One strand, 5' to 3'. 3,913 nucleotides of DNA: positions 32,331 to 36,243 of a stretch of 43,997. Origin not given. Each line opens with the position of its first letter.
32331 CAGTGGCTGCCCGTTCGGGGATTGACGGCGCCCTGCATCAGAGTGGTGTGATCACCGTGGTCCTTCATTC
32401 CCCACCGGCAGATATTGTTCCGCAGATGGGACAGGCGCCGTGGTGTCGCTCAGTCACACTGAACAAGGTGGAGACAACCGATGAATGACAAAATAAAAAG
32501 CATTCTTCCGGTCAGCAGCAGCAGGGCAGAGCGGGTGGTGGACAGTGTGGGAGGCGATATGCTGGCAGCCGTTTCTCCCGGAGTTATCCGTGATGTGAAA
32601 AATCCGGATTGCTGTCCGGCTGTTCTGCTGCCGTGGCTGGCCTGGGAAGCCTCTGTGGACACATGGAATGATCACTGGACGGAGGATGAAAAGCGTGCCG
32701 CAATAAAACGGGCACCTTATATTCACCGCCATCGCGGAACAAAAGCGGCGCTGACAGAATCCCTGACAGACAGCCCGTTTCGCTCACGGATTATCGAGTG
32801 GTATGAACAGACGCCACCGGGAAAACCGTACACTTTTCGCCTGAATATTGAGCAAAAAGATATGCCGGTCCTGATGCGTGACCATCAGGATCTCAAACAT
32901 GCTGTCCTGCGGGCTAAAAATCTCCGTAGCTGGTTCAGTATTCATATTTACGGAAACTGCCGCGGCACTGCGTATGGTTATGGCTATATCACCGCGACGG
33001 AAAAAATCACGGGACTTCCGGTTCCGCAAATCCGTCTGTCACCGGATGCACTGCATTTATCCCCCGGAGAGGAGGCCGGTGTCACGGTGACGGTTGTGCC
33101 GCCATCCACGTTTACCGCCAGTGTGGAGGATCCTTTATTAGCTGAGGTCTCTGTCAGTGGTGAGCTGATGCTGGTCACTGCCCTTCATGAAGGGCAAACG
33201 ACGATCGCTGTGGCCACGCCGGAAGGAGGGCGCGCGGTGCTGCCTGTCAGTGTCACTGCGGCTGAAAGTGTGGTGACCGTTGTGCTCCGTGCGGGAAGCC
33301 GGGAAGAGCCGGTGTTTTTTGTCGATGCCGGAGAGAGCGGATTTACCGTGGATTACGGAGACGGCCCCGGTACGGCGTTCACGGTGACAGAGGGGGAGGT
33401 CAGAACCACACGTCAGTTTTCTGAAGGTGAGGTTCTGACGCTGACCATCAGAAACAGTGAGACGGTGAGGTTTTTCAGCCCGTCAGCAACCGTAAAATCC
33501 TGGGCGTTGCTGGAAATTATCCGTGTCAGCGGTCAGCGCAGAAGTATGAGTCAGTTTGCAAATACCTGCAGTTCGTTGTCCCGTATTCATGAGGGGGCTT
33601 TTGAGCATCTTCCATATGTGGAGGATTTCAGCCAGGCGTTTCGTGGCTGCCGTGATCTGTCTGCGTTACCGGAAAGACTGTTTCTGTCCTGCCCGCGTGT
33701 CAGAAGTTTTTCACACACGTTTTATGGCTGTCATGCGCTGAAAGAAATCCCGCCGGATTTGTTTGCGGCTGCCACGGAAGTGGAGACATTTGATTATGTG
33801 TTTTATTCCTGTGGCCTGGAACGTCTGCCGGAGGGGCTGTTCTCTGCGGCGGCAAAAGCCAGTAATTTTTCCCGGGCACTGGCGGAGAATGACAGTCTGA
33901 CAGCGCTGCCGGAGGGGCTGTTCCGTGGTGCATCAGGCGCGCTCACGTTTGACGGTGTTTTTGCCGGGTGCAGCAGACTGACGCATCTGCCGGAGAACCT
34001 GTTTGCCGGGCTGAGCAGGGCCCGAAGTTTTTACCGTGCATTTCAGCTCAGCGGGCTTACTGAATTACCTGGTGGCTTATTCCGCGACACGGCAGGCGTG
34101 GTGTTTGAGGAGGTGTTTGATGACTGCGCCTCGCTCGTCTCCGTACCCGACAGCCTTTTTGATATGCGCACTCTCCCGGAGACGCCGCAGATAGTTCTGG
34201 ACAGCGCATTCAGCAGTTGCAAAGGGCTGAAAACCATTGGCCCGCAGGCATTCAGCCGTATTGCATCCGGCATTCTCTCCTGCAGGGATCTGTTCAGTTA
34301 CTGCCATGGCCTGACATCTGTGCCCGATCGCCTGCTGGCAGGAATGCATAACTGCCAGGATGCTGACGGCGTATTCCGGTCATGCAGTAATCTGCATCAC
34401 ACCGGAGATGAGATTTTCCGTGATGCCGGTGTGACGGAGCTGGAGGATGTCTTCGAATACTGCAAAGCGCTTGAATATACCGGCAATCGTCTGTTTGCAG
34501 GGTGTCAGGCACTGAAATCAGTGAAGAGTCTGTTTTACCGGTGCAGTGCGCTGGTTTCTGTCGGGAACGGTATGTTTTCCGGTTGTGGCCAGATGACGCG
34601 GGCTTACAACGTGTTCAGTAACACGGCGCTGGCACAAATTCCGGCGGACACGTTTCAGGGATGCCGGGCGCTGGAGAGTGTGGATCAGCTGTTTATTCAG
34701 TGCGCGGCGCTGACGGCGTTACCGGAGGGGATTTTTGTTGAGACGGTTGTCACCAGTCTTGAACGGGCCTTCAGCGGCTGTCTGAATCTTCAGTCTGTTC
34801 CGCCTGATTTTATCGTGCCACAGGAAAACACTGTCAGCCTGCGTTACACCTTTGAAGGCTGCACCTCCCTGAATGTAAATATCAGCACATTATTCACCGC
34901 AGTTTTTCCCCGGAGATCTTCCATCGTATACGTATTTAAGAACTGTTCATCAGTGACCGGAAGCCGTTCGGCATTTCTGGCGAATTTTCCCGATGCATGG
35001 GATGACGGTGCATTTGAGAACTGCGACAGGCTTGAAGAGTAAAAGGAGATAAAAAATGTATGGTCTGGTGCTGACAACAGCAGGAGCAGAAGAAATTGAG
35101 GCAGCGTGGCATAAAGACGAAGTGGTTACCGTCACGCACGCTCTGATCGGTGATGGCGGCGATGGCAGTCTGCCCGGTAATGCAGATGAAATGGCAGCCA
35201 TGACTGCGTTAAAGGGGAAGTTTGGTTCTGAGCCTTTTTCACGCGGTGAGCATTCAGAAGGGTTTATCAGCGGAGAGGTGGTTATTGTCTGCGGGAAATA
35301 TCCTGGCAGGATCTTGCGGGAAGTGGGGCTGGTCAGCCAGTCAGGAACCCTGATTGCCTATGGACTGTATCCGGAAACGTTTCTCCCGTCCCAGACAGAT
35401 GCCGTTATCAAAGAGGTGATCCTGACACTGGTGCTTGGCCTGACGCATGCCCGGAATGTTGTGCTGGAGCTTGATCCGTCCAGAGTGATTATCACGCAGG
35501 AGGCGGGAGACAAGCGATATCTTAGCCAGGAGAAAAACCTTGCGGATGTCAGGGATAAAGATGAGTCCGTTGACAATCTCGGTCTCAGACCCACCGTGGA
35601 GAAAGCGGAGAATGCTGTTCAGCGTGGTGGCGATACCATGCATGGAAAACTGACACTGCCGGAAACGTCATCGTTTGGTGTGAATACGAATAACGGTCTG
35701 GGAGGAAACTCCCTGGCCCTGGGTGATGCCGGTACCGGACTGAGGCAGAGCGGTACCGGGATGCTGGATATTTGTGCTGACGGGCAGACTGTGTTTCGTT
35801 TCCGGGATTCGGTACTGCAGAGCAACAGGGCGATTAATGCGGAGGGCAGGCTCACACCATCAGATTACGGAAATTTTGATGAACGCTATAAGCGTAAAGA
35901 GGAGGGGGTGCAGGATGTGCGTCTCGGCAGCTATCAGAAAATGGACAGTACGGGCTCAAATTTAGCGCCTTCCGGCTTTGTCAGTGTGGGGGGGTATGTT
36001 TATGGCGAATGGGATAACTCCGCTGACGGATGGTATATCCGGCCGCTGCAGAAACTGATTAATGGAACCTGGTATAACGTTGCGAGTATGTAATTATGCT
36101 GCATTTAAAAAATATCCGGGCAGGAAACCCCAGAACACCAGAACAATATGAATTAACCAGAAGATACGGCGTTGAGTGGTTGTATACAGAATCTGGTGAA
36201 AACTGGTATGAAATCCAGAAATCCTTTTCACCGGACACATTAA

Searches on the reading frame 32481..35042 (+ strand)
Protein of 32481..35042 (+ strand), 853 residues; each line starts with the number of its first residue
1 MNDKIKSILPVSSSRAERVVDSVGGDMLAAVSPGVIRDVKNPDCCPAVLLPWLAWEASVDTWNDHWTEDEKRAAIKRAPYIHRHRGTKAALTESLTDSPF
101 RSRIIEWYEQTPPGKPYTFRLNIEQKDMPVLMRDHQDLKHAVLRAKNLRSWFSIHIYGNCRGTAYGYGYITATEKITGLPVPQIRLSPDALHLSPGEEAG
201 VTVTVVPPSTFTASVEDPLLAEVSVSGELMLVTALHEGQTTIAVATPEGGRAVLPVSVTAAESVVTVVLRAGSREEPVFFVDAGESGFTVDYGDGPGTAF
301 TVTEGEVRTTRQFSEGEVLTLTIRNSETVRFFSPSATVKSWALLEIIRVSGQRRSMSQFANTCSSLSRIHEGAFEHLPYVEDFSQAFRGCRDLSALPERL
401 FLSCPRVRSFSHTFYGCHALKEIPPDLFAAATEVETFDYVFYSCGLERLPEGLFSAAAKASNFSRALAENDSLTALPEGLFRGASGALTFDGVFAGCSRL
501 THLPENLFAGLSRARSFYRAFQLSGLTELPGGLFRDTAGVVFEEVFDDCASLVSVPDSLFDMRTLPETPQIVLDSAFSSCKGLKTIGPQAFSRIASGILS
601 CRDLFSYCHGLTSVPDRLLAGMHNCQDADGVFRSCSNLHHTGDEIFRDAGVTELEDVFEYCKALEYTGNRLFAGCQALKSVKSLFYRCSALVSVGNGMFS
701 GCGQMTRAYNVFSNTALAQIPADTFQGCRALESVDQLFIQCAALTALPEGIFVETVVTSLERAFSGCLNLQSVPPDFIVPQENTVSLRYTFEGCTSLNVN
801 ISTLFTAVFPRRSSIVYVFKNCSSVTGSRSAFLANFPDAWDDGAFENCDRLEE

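Call 51: search_protein_families(library=phrogs, proteins=[window:32481-35042:+], max_evalue=0.00001)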
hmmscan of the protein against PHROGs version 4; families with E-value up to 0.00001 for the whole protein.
window:32481-35042:+ (853 aa): 7 families
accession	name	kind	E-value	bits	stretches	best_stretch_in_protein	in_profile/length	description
phrog_9915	-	unknown function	3e-218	728.7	2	1-798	806-1610/1813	-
phrog_48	-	tail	1.2e-51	177.3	1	1-183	9-190/478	tail protein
phrog_5726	-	tail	2.6e-23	84.1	1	5-127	4-128/249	tail protein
phrog_34934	-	tail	2.2e-14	54.2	1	5-91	7-92/413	tail protein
phrog_14404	-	tail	6.7e-14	52.8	1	52-177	60-181/363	baseplate protein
phrog_29945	-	unknown function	2e-12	48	1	39-118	127-205/369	-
phrog_215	-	head and packaging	2.2e-07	31.4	1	180-271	222-316/491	structural protein with Ig domain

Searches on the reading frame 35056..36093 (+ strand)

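Call 51: search_protein_families(library=phrogs, proteins=[window:35056-36093:+], max_evalue=0.00001)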
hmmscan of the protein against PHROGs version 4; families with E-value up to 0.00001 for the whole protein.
window:35056-36093:+ (345 aa): 24 families
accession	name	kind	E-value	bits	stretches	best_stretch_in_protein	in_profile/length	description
phrog_6859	-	tail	7e-45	154.9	2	207-345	200-346/346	tail fiber protein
phrog_454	-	tail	1.8e-43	149.9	1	105-344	665-922/1376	tail fiber protein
phrog_4618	-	tail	6.4e-43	148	1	2-199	5-202/413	tail collar fiber protein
phrog_381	-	tail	1.9e-22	81.3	1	207-344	439-565/566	tail fiber protein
phrog_5454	-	tail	5.6e-15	55.2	1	259-343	1143-1227/1229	tail fiber protein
phrog_10153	-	tail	2.4e-14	54.1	1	4-165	7-166/327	tail fiber protein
phrog_2901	-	unknown function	8.3e-14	52.6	1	239-344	216-329/331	-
phrog_295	-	tail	1.2e-13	51.8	1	3-160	167-318/794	tail fiber protein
phrog_988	-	tail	3e-13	51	1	5-154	9-156/574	tail protein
phrog_1780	-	tail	3.7e-13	50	1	2-186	6-190/855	tail collar fiber protein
phrog_4465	-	tail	4.5e-12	46.9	0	277-343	275-340/342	tail fiber protein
phrog_1162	-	tail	8e-12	45.8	1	2-153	6-155/354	tail fiber protein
phrog_1833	-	tail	1.2e-11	45.8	1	137-344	140-322/322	tail fiber protein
phrog_6202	-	tail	1.8e-11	44.9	1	4-159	7-160/636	tail fiber protein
phrog_327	-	tail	2e-11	44.9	1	2-207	8-197/618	tail protein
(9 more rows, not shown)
